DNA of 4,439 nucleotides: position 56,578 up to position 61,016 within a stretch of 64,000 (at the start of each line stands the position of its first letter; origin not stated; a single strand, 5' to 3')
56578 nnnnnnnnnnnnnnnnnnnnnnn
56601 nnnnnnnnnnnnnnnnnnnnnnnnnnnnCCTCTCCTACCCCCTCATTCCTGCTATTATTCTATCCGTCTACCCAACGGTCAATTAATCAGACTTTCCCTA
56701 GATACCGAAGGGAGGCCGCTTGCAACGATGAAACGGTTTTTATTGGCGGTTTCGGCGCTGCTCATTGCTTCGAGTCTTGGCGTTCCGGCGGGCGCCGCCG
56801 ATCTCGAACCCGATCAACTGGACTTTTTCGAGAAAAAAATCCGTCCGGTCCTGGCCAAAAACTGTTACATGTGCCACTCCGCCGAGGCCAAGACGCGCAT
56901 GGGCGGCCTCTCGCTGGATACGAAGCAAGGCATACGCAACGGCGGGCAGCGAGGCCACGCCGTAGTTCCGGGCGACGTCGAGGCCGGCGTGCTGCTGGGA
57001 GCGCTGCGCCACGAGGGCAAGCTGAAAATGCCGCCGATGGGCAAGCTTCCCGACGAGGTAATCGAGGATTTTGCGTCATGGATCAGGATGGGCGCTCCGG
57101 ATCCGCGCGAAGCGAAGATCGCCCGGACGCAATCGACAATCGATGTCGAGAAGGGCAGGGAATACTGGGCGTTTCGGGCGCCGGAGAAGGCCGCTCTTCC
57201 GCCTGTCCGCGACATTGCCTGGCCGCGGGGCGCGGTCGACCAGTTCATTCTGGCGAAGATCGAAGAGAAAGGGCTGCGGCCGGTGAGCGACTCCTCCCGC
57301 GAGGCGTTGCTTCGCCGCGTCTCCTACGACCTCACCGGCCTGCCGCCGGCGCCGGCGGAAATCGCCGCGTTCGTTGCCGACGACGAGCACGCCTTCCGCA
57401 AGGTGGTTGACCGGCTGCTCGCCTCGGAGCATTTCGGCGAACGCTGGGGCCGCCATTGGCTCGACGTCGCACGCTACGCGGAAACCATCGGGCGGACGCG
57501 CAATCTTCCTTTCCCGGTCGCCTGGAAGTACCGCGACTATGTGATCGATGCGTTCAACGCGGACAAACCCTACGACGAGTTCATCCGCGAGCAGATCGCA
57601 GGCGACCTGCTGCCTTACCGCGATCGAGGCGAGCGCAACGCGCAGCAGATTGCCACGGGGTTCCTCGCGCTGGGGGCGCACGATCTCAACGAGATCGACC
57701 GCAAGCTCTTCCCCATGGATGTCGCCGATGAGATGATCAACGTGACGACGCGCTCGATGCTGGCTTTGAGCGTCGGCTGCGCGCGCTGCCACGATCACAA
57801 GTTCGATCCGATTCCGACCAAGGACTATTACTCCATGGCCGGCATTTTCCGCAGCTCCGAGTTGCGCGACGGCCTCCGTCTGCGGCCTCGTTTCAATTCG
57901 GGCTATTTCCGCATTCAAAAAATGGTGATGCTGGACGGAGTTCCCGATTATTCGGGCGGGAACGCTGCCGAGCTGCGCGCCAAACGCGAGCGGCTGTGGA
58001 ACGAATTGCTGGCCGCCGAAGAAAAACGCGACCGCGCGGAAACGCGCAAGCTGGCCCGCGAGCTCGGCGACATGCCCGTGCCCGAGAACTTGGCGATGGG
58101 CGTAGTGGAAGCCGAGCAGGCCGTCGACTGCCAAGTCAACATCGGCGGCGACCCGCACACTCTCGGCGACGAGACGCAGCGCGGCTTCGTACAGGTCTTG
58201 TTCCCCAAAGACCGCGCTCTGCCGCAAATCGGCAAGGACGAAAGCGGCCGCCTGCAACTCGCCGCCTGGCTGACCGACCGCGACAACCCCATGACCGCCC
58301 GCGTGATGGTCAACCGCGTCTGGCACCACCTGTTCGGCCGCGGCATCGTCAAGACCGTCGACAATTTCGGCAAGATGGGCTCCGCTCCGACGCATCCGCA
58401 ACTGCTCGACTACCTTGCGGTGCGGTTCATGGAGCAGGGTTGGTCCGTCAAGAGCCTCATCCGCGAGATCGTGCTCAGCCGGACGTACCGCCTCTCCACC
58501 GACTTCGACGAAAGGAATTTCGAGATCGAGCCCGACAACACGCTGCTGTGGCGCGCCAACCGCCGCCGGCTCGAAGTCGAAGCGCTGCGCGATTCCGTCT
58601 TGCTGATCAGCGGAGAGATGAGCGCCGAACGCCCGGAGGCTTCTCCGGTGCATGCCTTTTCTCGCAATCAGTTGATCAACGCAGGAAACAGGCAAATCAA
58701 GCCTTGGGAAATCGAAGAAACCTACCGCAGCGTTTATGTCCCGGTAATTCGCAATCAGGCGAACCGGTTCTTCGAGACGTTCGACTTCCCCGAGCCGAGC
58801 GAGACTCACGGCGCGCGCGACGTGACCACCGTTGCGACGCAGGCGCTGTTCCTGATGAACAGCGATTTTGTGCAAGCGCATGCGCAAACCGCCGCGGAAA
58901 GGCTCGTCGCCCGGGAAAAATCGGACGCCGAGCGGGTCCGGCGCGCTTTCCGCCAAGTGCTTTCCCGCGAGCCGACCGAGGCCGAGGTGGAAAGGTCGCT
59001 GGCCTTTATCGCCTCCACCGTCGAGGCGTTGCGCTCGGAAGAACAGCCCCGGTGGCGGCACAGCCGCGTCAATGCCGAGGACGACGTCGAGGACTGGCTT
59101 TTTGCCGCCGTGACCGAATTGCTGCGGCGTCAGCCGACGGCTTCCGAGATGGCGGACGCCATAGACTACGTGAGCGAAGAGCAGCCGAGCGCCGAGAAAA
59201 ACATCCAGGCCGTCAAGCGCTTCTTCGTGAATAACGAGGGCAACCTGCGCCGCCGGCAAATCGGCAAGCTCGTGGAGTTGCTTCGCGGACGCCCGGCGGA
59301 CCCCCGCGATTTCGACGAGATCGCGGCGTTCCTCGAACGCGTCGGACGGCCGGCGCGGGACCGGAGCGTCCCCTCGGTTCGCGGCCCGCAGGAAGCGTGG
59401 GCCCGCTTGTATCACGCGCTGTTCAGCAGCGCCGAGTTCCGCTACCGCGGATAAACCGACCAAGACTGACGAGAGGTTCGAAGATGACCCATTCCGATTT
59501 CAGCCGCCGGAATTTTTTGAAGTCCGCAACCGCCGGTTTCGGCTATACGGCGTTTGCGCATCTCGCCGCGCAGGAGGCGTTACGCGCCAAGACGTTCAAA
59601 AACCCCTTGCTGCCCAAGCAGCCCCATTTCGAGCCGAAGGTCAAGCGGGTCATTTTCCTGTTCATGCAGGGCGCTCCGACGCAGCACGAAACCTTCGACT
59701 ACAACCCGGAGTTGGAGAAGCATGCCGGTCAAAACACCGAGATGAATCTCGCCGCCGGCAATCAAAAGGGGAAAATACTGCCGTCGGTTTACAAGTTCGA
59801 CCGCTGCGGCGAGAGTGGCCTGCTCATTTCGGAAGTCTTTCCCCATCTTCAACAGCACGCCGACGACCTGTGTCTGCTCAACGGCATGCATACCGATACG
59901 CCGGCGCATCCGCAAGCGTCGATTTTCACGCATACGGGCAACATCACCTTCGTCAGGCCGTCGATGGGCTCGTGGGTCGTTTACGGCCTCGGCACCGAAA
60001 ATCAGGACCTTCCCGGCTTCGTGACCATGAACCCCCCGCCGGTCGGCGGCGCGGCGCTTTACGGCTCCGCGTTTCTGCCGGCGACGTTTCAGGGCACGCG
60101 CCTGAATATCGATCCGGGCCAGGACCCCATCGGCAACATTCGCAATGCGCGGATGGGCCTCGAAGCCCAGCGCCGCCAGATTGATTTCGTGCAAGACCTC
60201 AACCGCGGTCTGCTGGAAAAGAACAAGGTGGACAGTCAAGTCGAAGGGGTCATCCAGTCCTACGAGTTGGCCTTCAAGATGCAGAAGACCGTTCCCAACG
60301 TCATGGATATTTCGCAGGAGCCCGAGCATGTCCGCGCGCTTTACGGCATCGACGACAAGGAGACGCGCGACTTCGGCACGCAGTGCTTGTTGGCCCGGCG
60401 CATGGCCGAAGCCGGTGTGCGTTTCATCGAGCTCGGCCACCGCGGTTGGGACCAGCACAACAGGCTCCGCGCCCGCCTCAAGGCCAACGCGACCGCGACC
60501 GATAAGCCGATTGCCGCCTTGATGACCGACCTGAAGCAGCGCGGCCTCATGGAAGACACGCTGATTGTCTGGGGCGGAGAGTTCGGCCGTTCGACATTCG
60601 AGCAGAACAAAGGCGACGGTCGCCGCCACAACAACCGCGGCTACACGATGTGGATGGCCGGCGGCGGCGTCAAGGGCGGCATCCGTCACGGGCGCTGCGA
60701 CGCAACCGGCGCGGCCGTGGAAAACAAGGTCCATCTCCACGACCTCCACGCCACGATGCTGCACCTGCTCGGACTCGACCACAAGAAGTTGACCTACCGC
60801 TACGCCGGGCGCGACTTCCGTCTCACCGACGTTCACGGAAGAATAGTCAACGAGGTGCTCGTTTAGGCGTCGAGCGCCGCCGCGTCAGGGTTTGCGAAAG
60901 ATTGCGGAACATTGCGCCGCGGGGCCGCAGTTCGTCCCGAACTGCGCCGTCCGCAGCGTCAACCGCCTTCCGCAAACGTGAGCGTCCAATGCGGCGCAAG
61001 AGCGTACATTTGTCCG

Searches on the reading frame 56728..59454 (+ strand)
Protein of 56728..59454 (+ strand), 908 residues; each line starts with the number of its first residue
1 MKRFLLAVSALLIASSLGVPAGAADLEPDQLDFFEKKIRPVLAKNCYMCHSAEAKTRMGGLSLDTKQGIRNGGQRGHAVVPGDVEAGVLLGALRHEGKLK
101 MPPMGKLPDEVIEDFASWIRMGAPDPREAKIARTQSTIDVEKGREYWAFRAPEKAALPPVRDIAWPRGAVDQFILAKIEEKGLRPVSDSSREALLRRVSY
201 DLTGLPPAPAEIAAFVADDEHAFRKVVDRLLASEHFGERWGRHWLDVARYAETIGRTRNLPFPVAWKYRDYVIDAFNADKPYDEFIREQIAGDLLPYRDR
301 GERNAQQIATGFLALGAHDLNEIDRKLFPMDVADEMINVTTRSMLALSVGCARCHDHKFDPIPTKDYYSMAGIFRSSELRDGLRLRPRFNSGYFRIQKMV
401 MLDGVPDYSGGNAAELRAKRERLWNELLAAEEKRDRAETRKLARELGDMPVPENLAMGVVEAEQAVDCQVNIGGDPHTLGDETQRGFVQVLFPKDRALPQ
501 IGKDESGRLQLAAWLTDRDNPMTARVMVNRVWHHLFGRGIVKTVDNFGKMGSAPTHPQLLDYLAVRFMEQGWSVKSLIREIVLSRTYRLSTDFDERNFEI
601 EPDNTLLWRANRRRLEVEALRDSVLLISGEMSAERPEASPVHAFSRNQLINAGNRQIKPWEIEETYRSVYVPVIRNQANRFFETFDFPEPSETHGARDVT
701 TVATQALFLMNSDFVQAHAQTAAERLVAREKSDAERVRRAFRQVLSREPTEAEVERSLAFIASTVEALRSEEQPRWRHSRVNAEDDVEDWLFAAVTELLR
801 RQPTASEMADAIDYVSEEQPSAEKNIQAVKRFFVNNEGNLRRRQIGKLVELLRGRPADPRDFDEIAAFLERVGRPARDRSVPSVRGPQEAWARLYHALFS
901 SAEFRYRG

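Call 3: search_protein_families(library=ncbifam, proteins=[window:56728-59454:+])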
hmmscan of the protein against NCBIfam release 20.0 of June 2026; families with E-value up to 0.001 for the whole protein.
window:56728-59454:+ (908 aa): 1 family
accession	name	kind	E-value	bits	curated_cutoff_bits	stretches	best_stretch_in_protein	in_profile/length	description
TIGR03806.1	chp_HNE_0200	subfamily_domain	0.0001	21.6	313.3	0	35-107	210-297/314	SO2930 family diheme c-type cytochrome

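Call 15: search_protein_families(library=pfam, proteins=[window:56728-59454:+])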
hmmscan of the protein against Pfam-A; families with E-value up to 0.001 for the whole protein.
window:56728-59454:+ (908 aa): 4 families
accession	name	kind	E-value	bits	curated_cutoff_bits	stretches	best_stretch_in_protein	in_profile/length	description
PF07587.16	PSD1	-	5.2e-88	295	28.5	1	507-760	1-243/244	Protein of unknown function (DUF1553)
PF07583.16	PSCyt2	-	1.4e-80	270.6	29.8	1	170-377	2-207/209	Protein of unknown function (DUF1549)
PF07635.16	PSCyt1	-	6.5e-11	43.1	22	1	46-104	1-58/59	Planctomycete cytochrome C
PF13442.11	Cytochrome_CBB3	-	0.00083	20.1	27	0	39-119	7-68/68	Cytochrome C oxidase, cbb3-type, subunit III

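Call 46: list_cluster_members(proteins=[window:56728-59451:+, window:59484-60863:+, window:62437-63243:-, L027:273-1751:+, L027:1771-2961:-, L025:3044-3778:+, L025:398-1198:+, P0001, P0003, P0004])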
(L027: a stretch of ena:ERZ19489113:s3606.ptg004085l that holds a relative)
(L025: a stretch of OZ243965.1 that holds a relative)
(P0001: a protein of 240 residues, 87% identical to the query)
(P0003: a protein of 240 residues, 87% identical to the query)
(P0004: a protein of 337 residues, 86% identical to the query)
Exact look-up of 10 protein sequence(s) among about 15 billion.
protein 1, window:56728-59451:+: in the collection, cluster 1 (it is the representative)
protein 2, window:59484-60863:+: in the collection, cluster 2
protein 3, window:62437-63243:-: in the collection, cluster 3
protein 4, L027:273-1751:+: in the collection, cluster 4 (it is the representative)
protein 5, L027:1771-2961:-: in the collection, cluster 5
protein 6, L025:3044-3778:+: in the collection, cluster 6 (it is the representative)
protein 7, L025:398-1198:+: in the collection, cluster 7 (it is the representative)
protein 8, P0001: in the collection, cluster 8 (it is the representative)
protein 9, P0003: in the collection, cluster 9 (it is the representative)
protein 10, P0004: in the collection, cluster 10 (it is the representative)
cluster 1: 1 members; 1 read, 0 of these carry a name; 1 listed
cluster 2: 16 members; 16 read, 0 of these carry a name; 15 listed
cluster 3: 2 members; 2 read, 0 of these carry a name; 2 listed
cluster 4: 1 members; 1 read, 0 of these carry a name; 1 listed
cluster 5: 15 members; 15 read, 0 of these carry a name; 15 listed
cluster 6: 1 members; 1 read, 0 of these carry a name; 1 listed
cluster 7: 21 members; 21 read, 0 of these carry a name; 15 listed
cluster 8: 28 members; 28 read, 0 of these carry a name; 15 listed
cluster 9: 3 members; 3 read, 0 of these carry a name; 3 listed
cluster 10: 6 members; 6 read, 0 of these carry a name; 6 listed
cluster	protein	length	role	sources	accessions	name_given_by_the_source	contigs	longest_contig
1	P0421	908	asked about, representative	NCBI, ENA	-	-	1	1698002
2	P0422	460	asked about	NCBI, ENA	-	-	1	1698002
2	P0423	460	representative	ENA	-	-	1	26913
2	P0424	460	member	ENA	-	-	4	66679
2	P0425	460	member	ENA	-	-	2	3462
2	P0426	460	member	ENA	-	-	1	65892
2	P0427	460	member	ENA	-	-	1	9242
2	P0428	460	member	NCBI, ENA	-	-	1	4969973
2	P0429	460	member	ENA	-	-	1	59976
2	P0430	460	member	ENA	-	-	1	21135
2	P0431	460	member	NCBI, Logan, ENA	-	-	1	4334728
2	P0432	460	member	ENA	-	-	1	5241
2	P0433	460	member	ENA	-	-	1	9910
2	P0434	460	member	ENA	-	-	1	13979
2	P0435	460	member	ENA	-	-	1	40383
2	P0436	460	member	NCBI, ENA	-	-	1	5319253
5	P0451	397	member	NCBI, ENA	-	-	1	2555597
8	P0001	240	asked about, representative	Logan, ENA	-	-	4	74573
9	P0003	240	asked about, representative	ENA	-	-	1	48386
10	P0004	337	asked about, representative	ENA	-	-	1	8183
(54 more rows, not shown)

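Call 48: find_encoding_contigs(protein=P0436, flank=10000, max_places=3)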
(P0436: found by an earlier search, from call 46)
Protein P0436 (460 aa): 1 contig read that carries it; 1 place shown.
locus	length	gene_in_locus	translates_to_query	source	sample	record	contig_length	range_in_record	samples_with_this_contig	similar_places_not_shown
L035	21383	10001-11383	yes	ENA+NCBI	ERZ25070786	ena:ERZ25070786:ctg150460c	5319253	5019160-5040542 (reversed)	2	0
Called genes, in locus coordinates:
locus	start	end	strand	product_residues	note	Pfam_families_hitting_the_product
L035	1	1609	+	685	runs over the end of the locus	PF02092:tRNA_synt_2f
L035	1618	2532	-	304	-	PF01261:AP_endonuc_2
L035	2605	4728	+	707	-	PF00930:DPPIV_N (faint), PF26549:Tricorn_N (weak), PF26549:Tricorn_N, PF07676:PD40 (weak), PF26549:Tricorn_N, PF00561:Abhydrolase_1 (weak), PF20434:BD-FAE (weak), PF00326:Peptidase_S9, +3 more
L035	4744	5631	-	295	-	-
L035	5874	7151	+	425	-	PF13167:GTP-bdg_N, PF16360:GTP-bdg_M, PF00350:Dynamin_N (faint), PF03193:RsgA_GTPase (faint), PF00009:GTP_EFTU (faint), PF01926:MMR_HSR1, PF02421:FeoB_N (weak), PF19275:HflX_C (weak)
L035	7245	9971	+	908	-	PF07635:PSCyt1, PF07583:PSCyt2, PF07587:PSD1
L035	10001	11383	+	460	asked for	PF07394:DUF1501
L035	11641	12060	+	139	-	-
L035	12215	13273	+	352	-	-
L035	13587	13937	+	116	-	-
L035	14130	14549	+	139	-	-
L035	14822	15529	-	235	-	PF00753:Lactamase_B, PF12706:Lactamase_B_2, PF23023:Anti-Pycsar_Apyc1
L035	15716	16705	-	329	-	PF00389:2-Hacid_dh, PF02826:2-Hacid_dh_C, PF03446:NAD_binding_2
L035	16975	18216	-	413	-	PF00665:rve (faint)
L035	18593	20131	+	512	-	PF00140:Sigma70_r1_2, PF04542:Sigma70_r2, PF04539:Sigma70_r3, PF04545:Sigma70_r4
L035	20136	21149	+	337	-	PF01156:IU_nuc_hydro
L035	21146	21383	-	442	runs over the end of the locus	PF13570:Beta-prop_ACSF4 (faint), PF13360:PQQ_2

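Call 49: find_encoding_contigs(protein=P0431, flank=10000, max_places=3)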
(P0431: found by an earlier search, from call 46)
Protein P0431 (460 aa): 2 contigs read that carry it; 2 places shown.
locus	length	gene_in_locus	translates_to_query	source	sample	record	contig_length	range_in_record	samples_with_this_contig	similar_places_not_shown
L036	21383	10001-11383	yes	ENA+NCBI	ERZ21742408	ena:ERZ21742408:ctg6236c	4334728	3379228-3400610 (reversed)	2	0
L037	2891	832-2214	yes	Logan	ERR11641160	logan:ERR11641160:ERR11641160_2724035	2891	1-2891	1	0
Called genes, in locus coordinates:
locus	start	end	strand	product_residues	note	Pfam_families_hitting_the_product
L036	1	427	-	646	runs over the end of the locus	PF13476:AAA_23 (faint), PF13555:AAA_29 (faint), PF00005:ABC_tran, PF13732:DrrA1-3_C (faint), PF00005:ABC_tran, PF13304:AAA_21 (weak)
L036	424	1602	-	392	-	-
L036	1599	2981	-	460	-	PF02321:OEP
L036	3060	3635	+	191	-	-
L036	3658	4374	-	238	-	PF17131:TP_0789-like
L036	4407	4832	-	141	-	-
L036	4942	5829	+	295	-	PF07136:DUF1385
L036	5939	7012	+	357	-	PF03462:PCRF, PF00472:RF-1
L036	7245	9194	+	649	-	PF07635:PSCyt1, PF07583:PSCyt2, PF07587:PSD1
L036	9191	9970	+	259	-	PF07587:PSD1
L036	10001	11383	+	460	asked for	PF07394:DUF1501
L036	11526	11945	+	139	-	PF08570:DUF1761 (weak)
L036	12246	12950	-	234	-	PF00753:Lactamase_B, PF12706:Lactamase_B_2, PF23023:Anti-Pycsar_Apyc1 (weak)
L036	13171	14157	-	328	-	PF00389:2-Hacid_dh, PF02826:2-Hacid_dh_C, PF03446:NAD_binding_2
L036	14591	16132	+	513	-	PF00140:Sigma70_r1_2, PF04542:Sigma70_r2, PF04539:Sigma70_r3, PF04545:Sigma70_r4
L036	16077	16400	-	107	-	-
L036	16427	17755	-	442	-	PF13570:Beta-prop_ACSF4 (faint), PF13360:PQQ_2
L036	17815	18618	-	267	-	PF01557:FAA_hydrolase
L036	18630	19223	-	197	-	PF01467:CTP_transf_like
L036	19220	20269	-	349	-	PF01018:GTP1_OBG, PF01926:MMR_HSR1, PF02421:FeoB_N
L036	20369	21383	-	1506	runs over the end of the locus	PF00310:GATase_2, PF04898:Glu_syn_central, PF01645:Glu_synthase, PF01493:GXGXG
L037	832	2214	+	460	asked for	PF07394:DUF1501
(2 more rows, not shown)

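Call 54: search_protein_families(library=ncbifam, proteins=[P0451])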
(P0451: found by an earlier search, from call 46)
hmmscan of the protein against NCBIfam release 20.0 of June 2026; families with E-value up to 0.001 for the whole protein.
P0451 (397 aa): 7 families
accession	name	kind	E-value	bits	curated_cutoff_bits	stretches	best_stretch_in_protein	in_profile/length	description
TIGR03300.1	assembly_YfgL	equivalog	1.7e-17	63.2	285.2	1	112-345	60-290/377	outer membrane protein assembly factor BamB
NF008351.0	PRK11138.1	equivalog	2.4e-14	52.7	423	1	112-387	64-343/394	outer membrane protein assembly factor BamB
TIGR03075.1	PQQ_enz_alc_DH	subfamily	2.1e-12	46.5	480.05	1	64-175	67-174/530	PQQ-dependent dehydrogenase, methanol/ethanol family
TIGR04528.1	acido_non_PQQ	subfamily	6.7e-12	44.9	650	1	81-196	69-181/493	acido-empty-quinoprotein group A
NF053615.1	SerThrKinAfsKStmc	equivalog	2.9e-09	36.1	1300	1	148-262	478-582/809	protein serine/threonine kinase AfsK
NF041516.1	PA2928_fam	subfamily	9.3e-08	31.8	70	0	297-340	60-106/376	PA2928 family protein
TIGR03074.1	PQQ_membr_DH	subfamily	7.9e-05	20.7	832.65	0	106-144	202-240/783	membrane-bound PQQ-dependent dehydrogenase, glucose/quinate/shikimate family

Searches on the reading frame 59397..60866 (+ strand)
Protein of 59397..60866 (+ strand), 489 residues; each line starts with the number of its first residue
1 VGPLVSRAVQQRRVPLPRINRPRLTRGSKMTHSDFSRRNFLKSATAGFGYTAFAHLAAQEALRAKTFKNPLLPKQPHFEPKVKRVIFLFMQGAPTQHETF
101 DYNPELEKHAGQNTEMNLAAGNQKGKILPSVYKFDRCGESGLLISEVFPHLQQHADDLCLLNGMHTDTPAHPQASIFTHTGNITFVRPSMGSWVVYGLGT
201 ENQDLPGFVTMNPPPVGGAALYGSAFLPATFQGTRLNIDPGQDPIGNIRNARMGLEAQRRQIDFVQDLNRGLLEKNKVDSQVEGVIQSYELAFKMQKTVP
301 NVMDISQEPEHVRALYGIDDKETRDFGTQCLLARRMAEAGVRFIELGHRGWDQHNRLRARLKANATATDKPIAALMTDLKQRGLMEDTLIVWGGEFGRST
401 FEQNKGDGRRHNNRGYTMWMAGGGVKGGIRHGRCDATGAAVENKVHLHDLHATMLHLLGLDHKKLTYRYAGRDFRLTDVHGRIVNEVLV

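Call 15: search_protein_families(library=pfam, proteins=[window:59397-60866:+])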
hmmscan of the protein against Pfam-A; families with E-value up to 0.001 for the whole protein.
window:59397-60866:+ (489 aa): 1 family
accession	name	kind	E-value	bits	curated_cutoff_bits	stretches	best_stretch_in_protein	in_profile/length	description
PF07394.17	DUF1501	-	1.2e-141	472.9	27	1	83-488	2-390/390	Protein of unknown function (DUF1501)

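Call 54: search_protein_families(library=ncbifam, proteins=[P0451])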
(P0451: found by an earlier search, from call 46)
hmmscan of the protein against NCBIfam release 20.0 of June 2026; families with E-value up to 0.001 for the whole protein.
P0451 (397 aa): 7 families
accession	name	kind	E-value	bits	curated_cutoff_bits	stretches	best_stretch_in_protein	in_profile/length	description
TIGR03300.1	assembly_YfgL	equivalog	1.7e-17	63.2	285.2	1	112-345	60-290/377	outer membrane protein assembly factor BamB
NF008351.0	PRK11138.1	equivalog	2.4e-14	52.7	423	1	112-387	64-343/394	outer membrane protein assembly factor BamB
TIGR03075.1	PQQ_enz_alc_DH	subfamily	2.1e-12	46.5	480.05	1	64-175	67-174/530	PQQ-dependent dehydrogenase, methanol/ethanol family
TIGR04528.1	acido_non_PQQ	subfamily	6.7e-12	44.9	650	1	81-196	69-181/493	acido-empty-quinoprotein group A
NF053615.1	SerThrKinAfsKStmc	equivalog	2.9e-09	36.1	1300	1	148-262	478-582/809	protein serine/threonine kinase AfsK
NF041516.1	PA2928_fam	subfamily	9.3e-08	31.8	70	0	297-340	60-106/376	PA2928 family protein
TIGR03074.1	PQQ_membr_DH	subfamily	7.9e-05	20.7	832.65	0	106-144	202-240/783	membrane-bound PQQ-dependent dehydrogenase, glucose/quinate/shikimate family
